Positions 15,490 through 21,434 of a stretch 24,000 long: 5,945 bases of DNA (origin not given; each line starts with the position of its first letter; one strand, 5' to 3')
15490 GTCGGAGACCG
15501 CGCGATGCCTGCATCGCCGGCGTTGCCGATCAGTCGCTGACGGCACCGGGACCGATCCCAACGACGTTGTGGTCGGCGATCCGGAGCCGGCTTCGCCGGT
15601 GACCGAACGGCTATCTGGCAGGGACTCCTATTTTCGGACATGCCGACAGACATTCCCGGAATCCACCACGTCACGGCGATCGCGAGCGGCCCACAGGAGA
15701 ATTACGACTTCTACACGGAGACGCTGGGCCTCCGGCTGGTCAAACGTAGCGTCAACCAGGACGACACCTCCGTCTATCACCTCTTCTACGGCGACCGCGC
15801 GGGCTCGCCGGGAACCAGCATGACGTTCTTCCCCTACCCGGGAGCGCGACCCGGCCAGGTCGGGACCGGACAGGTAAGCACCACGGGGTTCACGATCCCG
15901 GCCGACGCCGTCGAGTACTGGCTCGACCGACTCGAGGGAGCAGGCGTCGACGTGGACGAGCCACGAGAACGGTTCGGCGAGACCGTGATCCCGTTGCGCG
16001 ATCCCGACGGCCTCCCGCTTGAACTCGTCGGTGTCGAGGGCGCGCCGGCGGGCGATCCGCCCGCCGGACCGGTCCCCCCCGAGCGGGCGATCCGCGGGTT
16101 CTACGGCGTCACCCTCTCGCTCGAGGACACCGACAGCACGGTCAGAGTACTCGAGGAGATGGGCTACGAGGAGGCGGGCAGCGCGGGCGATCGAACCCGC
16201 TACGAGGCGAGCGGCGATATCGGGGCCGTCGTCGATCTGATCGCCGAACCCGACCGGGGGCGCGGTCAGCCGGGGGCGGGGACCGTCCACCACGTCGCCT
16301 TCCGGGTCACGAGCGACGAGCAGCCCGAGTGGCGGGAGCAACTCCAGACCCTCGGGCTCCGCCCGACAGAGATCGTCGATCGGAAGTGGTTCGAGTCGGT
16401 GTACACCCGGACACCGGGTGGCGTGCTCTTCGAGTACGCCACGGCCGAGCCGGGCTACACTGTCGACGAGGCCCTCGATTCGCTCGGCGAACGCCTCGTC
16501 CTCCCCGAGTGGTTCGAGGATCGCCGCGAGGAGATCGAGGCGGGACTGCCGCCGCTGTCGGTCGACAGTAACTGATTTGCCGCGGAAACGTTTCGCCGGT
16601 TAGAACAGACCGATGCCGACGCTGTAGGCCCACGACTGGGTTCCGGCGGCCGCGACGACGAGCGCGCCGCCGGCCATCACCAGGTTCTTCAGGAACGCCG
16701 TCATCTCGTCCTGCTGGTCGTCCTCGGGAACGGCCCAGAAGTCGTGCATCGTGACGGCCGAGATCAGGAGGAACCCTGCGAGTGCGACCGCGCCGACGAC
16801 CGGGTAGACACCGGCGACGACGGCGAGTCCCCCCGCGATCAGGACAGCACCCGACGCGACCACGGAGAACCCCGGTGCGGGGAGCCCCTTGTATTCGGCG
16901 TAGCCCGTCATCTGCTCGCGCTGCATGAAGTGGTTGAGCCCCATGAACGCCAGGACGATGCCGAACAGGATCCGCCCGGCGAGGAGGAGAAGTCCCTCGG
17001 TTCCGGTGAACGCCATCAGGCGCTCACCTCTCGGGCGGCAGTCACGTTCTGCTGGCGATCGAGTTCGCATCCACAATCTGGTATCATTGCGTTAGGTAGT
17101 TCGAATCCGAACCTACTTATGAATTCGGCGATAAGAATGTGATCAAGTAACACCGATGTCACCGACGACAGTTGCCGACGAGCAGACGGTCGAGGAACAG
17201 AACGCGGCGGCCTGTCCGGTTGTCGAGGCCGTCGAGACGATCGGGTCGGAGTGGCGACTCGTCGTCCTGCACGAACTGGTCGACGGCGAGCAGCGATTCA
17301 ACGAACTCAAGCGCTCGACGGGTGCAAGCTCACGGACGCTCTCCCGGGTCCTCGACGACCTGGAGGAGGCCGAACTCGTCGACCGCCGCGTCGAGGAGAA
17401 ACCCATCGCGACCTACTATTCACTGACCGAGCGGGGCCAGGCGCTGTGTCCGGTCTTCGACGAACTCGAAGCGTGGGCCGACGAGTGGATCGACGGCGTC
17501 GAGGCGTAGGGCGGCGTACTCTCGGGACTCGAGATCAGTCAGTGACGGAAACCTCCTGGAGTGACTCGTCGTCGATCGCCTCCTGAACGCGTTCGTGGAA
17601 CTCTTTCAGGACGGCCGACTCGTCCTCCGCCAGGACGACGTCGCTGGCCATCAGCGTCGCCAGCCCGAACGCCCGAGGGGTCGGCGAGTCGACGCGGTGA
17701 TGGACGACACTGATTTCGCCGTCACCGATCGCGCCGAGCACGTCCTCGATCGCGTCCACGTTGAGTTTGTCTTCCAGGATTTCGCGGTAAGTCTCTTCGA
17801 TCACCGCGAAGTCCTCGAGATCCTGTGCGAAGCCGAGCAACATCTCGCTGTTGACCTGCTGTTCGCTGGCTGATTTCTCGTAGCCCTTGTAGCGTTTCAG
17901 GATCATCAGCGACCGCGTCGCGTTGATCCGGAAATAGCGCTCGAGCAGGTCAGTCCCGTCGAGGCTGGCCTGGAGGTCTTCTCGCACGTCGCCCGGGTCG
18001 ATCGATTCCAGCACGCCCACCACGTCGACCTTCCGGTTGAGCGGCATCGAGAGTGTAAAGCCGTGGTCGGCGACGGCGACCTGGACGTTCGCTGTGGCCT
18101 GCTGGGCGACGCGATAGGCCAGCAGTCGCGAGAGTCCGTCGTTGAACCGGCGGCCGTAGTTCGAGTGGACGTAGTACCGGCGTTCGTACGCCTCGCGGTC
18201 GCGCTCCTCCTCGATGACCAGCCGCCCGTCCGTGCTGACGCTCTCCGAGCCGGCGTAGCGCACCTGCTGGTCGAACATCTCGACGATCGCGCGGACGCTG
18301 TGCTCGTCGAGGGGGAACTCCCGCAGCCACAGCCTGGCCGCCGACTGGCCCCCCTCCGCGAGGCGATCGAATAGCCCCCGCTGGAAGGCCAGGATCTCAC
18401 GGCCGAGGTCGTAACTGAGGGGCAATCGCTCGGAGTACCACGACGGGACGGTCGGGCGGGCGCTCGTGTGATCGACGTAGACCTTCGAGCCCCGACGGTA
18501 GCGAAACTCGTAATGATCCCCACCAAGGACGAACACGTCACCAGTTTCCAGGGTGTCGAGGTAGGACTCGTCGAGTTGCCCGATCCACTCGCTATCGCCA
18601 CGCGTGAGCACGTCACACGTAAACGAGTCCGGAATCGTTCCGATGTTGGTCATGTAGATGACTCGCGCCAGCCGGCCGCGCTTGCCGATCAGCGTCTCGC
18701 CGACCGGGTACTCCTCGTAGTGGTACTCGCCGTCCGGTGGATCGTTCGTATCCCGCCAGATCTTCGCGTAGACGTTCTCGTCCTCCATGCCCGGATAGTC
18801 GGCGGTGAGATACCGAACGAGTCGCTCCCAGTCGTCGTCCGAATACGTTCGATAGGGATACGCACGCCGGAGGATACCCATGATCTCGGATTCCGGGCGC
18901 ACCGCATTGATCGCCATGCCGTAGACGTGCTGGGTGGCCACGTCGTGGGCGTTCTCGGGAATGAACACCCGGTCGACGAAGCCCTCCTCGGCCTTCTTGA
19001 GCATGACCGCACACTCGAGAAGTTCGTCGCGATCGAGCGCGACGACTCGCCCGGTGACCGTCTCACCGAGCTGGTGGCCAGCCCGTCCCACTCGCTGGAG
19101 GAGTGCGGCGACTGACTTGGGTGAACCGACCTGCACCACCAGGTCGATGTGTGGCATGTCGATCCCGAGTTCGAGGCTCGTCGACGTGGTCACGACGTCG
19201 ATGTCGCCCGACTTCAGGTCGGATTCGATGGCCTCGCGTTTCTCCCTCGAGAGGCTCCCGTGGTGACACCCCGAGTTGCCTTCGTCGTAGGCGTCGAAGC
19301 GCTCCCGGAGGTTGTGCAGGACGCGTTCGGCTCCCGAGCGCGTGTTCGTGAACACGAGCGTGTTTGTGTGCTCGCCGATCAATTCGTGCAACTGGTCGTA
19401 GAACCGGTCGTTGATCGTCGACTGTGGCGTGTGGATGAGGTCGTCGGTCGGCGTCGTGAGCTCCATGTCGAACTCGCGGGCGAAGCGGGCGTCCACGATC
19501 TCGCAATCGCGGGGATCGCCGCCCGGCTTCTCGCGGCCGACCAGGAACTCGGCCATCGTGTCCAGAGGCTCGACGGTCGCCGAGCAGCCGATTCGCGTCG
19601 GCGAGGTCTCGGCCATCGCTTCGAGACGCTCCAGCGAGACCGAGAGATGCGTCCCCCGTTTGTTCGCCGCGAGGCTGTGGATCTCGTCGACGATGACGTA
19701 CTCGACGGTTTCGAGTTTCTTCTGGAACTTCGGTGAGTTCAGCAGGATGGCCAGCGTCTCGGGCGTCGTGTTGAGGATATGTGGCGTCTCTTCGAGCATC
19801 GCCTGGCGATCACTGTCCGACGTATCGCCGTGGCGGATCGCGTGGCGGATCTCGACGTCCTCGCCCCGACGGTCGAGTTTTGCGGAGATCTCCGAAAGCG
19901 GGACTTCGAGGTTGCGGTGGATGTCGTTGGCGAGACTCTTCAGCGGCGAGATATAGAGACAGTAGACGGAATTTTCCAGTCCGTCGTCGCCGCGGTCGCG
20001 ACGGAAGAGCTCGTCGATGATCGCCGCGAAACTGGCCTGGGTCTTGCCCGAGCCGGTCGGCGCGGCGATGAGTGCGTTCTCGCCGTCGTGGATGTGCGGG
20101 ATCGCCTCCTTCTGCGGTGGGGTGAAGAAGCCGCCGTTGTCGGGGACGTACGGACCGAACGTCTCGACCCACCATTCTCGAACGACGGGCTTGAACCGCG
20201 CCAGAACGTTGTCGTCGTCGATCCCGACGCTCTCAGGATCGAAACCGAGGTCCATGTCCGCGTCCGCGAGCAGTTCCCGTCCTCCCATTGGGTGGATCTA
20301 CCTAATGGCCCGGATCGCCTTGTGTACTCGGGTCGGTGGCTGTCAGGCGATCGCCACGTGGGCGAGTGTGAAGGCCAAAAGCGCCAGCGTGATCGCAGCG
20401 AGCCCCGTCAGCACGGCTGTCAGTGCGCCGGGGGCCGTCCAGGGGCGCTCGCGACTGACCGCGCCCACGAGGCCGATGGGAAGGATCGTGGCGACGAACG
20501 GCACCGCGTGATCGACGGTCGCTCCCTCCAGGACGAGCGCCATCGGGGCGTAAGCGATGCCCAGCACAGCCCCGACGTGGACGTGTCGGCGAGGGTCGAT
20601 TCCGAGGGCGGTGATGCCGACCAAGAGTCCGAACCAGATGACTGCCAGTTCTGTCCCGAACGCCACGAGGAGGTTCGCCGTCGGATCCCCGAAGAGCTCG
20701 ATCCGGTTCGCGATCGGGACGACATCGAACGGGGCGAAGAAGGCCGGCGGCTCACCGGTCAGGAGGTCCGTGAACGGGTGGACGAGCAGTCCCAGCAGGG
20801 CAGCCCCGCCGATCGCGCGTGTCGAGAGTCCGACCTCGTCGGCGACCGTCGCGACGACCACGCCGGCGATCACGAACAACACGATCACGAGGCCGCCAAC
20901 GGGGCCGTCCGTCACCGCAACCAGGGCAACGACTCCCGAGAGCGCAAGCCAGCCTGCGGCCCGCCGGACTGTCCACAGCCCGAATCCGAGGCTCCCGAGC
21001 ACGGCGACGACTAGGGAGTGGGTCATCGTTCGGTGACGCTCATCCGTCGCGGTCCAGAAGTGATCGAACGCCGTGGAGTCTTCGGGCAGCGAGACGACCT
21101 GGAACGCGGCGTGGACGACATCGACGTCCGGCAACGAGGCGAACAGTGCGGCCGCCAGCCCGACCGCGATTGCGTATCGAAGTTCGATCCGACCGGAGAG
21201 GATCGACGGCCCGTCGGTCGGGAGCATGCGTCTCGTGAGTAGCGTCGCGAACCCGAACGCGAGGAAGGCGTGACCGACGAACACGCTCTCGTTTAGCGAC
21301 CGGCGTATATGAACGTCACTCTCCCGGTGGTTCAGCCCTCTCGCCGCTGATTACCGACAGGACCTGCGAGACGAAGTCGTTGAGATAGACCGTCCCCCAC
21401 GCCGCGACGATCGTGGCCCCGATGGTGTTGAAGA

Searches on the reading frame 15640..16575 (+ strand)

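Call 7: search_protein_families(library=pfam, proteins=[window:15640-16575:+])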
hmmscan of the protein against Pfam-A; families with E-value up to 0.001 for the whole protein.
window:15640-16575:+ (311 aa): 2 families
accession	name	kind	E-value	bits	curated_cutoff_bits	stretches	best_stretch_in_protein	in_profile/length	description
PF00903.31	Glyoxalase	-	5e-21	75.8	20.6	1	7-129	1-121/121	Glyoxalase/Bleomycin resistance protein/Dioxygenase superfamily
PF13669.12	Glyoxalase_4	-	0.00011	22.9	27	0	104-181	28-96/109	Glyoxalase/Bleomycin resistance protein/Dioxygenase superfamily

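Call 8: search_protein_families(library=ncbifam, proteins=[window:15640-16575:+])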
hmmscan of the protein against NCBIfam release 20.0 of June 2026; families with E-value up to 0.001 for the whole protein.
window:15640-16575:+ (311 aa): 4 families
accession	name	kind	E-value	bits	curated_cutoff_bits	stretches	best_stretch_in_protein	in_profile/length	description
NF050075.1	SMU1112c_YaeR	equivalog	5.3e-09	36.4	140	1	7-129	3-123/125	SMU1112c/YaeR family gloxylase I-like metalloprotein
NF008551.0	PRK11478.1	equivalog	3.1e-05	24.4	148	1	8-129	7-126/129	VOC family protein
NF003152.0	PRK04101.1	equivalog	9e-05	22.8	171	0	83-129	68-116/139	metallothiol transferase FosB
TIGR00068.2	glyox_I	equivalog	0.00025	20.9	120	0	17-53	11-48/143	lactoylglutathione lyase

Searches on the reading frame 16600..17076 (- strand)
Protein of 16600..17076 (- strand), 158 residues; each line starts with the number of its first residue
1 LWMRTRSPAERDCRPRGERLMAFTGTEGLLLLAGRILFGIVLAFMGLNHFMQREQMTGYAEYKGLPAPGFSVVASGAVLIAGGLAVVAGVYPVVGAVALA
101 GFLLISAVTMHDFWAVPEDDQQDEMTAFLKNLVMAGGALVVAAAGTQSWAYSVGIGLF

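Call 50: search_protein_families(library=pfam, proteins=[window:16600-17076:-])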
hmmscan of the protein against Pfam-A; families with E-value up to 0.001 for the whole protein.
window:16600-17076:- (158 aa): 2 families
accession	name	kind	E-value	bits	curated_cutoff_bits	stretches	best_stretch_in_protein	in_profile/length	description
PF07681.17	DoxX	-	6.9e-11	43.1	23.6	1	30-111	1-84/85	DoxX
PF02077.20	SURF4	-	0.00014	22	27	1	28-146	153-255/267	SURF4 family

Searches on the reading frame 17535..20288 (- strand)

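Call 50: search_protein_families(library=pfam, proteins=[window:17535-20288:-])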
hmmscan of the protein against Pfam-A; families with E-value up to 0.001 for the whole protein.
window:17535-20288:- (917 aa): 6 families
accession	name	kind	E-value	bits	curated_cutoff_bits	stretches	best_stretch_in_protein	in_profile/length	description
PF08494.16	DEAD_assoc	-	2.6e-55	187.7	23.5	1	684-873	1-191/191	DEAD/H associated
PF00270.35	DEAD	-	2.4e-33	115.6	26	1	56-240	1-161/167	DEAD/DEAH box helicase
PF00271.37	Helicase_C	-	1.4e-19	70.8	23.5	1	298-404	4-107/110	Helicase conserved C-terminal domain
PF19306.5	WH_Lhr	-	7.1e-19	68.2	27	1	434-612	4-165/168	Large helicase-related protein, winged helix domain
PF04851.21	ResIII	-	5.1e-10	39.9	22.5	1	57-240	6-163/164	Type III restriction enzyme, res subunit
PF22590.2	Cas3-like_C_2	-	0.0005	20.8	27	0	308-403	3-101/106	CRISPR-associated nuclease/helicase Cas3, C-terminal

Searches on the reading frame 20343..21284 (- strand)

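Call 50: search_protein_families(library=pfam, proteins=[window:20343-21284:-])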
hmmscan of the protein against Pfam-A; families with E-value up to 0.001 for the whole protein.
window:20343-21284:- (313 aa): 1 family
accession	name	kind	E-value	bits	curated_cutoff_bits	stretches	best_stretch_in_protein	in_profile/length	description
PF04307.19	YdjM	-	1.5e-09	38.1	29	1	3-245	4-165/176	YdjM inner membrane protein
